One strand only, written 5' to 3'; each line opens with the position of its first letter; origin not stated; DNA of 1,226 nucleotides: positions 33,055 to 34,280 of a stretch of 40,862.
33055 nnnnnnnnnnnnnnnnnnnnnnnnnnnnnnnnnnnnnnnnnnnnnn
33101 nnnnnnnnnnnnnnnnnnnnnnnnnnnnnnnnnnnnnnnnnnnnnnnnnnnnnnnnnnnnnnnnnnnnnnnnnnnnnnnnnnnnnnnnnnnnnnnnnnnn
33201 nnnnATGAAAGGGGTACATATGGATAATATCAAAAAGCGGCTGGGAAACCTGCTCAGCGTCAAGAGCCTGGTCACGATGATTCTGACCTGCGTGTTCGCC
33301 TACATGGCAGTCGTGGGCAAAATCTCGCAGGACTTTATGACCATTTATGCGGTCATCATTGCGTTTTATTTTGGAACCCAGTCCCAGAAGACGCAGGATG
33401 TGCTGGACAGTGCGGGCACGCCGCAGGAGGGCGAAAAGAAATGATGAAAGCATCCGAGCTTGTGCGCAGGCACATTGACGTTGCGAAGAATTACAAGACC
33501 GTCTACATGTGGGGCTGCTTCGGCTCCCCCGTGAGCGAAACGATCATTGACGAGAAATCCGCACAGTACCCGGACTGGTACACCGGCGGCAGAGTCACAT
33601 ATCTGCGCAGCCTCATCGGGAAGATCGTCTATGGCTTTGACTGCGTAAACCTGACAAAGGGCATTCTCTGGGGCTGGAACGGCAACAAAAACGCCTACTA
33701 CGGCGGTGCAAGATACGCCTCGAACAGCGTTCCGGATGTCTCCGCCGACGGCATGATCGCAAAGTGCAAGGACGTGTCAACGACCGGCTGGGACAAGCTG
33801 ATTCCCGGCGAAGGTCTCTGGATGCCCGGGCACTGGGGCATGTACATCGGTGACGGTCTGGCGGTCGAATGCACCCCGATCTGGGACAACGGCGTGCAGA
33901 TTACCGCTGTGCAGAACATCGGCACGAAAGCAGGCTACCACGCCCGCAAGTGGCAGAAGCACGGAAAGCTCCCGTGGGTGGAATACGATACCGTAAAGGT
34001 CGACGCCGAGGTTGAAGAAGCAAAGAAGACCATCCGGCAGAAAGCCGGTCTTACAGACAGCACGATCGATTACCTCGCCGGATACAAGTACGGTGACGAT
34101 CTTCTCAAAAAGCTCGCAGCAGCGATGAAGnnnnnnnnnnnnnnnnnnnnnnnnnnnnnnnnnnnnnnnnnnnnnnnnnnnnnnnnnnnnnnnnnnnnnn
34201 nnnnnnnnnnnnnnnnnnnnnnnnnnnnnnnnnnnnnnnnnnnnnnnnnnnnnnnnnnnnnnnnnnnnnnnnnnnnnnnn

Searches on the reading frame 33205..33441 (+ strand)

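Call 58: search_protein_families(library=phrogs, max_evalue=0.001, proteins=[window:33205-33441:+])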
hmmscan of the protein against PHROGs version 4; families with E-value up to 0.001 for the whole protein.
window:33205-33441:+ (79 aa): 2 families
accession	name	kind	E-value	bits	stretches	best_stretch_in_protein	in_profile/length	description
phrog_13256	-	unknown function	7.9e-18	65.1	1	12-64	3-56/62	-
phrog_34399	-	unknown function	9.4e-12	45.7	1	13-58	5-50/57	-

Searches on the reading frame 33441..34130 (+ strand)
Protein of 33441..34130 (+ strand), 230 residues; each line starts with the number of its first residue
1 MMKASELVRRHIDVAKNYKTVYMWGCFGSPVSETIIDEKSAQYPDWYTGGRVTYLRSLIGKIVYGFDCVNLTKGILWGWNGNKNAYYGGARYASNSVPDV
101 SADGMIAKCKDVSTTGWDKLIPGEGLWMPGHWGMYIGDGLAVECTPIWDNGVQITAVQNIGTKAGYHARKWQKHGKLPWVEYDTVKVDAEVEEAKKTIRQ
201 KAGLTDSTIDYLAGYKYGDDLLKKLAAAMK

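Call 6: search_protein_families(library=pfam, max_evalue=0.1, proteins=[window:33441-34130:+])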
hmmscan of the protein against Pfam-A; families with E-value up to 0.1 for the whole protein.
window:33441-34130:+ (230 aa): 0 families

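Call 7: search_protein_families(library=phrogs, max_evalue=0.1, proteins=[window:33441-34130:+])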
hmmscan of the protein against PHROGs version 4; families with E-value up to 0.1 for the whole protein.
window:33441-34130:+ (230 aa): 2 families
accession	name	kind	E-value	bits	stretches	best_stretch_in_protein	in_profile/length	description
phrog_3513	-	lysis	1.6e-15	57.2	1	71-184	916-1034/1434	endolysin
phrog_329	-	tail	0.0015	17.8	1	65-210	560-693/949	minor tail protein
